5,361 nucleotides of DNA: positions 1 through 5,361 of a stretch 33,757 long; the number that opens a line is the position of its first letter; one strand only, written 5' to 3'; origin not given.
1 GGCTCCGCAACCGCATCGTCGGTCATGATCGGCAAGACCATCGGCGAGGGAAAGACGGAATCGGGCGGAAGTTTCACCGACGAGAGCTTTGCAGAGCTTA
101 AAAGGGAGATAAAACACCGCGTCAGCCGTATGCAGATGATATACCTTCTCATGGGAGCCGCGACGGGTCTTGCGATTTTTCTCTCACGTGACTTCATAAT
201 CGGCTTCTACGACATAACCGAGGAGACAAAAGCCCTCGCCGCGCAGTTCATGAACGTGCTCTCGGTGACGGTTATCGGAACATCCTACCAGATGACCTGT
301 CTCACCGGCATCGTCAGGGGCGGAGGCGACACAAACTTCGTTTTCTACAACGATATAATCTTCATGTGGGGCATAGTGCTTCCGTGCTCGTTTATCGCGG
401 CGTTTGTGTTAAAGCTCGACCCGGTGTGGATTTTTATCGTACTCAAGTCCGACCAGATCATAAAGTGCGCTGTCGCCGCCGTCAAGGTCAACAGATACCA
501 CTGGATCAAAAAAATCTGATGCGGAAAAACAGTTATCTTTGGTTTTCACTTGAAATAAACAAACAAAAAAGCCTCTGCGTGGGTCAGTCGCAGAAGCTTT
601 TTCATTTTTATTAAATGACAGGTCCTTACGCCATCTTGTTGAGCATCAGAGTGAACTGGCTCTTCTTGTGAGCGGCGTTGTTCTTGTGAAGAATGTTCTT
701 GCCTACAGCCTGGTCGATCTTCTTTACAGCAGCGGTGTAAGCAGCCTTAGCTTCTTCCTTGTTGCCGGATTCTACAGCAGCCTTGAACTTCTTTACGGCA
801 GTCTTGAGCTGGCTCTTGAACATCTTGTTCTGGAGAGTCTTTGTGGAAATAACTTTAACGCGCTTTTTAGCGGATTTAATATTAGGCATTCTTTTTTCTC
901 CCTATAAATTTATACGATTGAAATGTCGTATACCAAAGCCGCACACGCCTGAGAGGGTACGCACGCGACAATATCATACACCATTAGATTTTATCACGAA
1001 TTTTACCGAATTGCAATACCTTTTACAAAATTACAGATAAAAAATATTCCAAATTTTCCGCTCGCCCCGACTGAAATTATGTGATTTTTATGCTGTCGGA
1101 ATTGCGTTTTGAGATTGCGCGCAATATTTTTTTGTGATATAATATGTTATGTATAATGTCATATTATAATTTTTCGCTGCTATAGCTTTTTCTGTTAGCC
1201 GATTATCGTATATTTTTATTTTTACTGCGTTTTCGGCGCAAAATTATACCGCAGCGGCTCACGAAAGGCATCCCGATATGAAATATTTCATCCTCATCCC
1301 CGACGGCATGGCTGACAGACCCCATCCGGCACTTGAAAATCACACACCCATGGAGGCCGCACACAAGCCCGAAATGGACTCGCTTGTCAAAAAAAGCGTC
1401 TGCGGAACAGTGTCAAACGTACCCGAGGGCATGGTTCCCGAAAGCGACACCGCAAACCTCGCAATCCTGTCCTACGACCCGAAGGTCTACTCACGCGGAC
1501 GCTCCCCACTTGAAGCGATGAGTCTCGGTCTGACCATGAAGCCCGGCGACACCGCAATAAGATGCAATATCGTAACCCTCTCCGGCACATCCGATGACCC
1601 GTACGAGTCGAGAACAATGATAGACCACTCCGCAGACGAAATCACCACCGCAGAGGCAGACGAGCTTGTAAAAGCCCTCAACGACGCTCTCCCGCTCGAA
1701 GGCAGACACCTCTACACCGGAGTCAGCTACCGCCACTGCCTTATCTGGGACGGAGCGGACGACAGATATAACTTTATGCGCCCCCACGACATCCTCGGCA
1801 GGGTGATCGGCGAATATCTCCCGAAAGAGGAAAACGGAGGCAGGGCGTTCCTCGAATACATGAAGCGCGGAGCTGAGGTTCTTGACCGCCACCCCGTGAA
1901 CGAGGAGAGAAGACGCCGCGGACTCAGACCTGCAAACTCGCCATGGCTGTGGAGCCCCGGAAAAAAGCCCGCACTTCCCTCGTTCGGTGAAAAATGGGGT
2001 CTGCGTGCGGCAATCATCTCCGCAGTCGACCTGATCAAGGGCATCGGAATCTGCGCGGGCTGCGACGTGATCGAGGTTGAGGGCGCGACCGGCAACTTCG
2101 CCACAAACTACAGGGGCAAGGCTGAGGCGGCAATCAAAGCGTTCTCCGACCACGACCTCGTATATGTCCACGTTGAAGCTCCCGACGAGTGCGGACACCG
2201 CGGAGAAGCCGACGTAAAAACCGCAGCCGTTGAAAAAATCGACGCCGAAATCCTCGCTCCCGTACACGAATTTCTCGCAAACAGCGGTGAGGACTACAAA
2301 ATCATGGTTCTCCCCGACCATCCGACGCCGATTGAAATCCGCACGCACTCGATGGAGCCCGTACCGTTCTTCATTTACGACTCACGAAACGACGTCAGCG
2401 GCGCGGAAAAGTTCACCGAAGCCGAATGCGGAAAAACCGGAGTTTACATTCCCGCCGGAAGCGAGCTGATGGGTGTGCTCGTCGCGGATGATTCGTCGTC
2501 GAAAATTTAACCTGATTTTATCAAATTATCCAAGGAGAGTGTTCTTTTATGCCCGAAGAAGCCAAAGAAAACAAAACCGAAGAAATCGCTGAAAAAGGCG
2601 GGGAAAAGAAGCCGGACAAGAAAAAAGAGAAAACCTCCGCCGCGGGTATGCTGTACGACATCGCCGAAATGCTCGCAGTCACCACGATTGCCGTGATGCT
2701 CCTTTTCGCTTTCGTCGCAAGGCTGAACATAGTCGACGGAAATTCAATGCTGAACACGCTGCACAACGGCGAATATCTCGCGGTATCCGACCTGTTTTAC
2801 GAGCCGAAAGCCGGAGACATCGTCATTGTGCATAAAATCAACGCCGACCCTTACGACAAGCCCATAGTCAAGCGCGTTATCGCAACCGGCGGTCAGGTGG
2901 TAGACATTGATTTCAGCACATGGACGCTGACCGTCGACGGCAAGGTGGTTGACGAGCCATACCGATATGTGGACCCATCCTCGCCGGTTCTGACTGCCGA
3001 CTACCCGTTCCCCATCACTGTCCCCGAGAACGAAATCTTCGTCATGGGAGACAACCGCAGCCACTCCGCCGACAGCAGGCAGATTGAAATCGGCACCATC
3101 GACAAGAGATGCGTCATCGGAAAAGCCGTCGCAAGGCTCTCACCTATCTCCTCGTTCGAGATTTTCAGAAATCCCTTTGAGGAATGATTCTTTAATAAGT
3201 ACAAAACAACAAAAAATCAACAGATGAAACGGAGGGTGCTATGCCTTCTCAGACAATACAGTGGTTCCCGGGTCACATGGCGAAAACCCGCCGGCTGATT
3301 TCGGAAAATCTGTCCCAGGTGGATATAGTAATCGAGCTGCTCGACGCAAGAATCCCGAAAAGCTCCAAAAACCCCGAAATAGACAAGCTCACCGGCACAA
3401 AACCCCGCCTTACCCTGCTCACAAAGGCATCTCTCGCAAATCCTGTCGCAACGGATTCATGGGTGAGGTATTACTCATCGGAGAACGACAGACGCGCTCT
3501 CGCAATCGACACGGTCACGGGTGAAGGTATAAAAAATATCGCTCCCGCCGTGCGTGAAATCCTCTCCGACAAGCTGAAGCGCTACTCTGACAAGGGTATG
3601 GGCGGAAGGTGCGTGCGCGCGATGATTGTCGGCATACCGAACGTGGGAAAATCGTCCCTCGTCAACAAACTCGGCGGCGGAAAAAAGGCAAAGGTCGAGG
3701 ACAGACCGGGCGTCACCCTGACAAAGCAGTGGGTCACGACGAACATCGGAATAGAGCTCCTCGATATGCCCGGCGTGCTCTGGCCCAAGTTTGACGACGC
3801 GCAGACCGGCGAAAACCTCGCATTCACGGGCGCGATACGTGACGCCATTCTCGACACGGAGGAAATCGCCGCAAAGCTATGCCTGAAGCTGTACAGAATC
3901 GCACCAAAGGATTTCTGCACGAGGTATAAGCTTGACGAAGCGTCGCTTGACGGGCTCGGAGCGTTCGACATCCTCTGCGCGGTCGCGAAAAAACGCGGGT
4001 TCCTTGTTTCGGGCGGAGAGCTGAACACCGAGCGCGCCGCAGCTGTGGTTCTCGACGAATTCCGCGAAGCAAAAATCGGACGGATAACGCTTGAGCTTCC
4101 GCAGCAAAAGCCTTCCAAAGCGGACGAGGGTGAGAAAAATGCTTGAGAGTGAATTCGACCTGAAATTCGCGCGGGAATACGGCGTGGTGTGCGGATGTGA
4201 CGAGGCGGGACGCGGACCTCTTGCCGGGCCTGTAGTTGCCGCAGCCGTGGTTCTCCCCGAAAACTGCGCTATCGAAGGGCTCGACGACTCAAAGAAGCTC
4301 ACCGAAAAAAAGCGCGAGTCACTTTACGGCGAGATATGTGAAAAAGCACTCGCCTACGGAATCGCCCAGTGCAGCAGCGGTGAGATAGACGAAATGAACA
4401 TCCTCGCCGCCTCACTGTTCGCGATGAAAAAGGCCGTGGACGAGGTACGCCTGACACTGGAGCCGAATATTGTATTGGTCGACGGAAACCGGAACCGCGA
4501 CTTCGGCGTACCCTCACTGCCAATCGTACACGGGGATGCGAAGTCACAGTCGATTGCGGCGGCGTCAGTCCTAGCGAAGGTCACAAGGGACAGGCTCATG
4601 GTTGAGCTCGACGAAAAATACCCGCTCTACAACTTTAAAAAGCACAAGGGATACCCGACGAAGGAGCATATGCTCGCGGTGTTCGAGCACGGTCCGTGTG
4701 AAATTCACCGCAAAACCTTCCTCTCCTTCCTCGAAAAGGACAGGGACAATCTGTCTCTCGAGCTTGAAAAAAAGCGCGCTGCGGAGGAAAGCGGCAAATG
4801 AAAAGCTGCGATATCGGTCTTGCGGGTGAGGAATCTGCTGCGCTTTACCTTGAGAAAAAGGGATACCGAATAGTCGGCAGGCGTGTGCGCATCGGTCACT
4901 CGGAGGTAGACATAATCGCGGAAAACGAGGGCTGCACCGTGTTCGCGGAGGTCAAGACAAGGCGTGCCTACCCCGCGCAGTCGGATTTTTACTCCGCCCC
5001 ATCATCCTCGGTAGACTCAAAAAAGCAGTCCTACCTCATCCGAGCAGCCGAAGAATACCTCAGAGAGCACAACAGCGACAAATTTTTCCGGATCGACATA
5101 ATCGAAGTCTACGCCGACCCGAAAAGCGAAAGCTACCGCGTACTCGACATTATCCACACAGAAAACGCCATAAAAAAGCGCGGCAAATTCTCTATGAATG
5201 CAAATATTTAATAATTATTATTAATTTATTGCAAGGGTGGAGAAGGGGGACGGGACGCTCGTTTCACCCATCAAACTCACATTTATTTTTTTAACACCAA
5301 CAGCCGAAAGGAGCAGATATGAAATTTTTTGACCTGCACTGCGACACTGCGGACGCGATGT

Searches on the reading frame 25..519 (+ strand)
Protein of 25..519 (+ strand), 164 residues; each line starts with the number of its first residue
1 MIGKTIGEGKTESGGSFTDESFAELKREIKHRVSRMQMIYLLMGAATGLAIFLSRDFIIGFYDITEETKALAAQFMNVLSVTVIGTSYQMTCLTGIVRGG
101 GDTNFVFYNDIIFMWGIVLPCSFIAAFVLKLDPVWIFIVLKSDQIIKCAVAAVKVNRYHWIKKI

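Call 83: search_protein_families(library=pfam, proteins=[window:25-519:+], max_evalue=0.00001)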
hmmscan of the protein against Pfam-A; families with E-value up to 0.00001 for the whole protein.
window:25-519:+ (164 aa): 1 family
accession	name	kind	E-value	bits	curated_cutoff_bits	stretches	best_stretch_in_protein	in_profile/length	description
PF01554.23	MatE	-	1.3e-09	38.4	24.9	1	26-123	65-160/161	MatE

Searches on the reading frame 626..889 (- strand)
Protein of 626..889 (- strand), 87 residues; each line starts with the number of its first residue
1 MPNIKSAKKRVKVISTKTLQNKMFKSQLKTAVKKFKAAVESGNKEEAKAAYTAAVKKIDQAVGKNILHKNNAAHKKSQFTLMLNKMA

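Call 87: search_protein_families(library=pfam, proteins=[window:626-889:-], max_evalue=0.00001)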
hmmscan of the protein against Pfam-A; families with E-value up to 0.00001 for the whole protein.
window:626-889:- (87 aa): 1 family
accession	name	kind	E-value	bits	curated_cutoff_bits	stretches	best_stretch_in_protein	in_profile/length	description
PF01649.23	Ribosomal_S20p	-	5.6e-29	101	29.5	1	2-84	1-83/83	Ribosomal protein S20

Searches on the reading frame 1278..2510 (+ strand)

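Call 83: search_protein_families(library=pfam, proteins=[window:1278-2510:+], max_evalue=0.00001)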
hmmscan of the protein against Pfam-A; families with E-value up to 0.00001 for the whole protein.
window:1278-2510:+ (410 aa): 2 families
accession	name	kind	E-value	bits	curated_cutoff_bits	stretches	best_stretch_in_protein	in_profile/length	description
PF10143.14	PhosphMutase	-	8.5e-53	179.2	21.5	1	38-208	2-170/170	2,3-bisphosphoglycerate-independent phosphoglycerate mutase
PF01676.23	Metalloenzyme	-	7.6e-44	150.5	24.3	1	1-378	1-230/252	Metalloenzyme superfamily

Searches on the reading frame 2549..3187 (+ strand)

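Call 83: search_protein_families(library=pfam, proteins=[window:2549-3187:+], max_evalue=0.00001)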
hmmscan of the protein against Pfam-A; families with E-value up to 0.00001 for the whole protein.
window:2549-3187:+ (212 aa): 1 family
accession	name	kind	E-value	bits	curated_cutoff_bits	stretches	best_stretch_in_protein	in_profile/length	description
PF10502.14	Peptidase_S26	-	2.7e-32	112.5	22.9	1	38-196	4-166/168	Signal peptidase, peptidase S26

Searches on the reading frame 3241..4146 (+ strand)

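Call 83: search_protein_families(library=pfam, proteins=[window:3241-4146:+], max_evalue=0.00001)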
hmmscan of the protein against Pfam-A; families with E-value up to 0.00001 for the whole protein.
window:3241-4146:+ (301 aa): 2 families
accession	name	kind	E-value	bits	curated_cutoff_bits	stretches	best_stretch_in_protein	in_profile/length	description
PF01926.29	MMR_HSR1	-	8.7e-16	58.5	21.9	1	127-197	2-72/113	50S ribosome-binding GTPase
PF02421.24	FeoB_N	-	5.7e-08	32.9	27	1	127-179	3-57/156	Ferrous iron transport protein B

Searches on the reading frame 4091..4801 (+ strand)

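Call 83: search_protein_families(library=pfam, proteins=[window:4091-4801:+], max_evalue=0.00001)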
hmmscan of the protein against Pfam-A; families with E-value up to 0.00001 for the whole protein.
window:4091-4801:+ (236 aa): 1 family
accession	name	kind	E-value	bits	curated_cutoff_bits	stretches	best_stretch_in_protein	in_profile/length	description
PF01351.25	RNase_HII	-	6.1e-39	134.4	25.8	1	34-210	1-196/199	Ribonuclease HII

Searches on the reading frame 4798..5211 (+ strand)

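Call 83: search_protein_families(library=pfam, proteins=[window:4798-5211:+], max_evalue=0.00001)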
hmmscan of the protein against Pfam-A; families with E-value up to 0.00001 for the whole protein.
window:4798-5211:+ (137 aa): 1 family
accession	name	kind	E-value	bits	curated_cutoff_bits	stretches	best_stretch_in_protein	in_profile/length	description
PF02021.23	UPF0102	-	3.8e-22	78.9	23.6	1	10-104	1-80/80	Uncharacterised protein family UPF0102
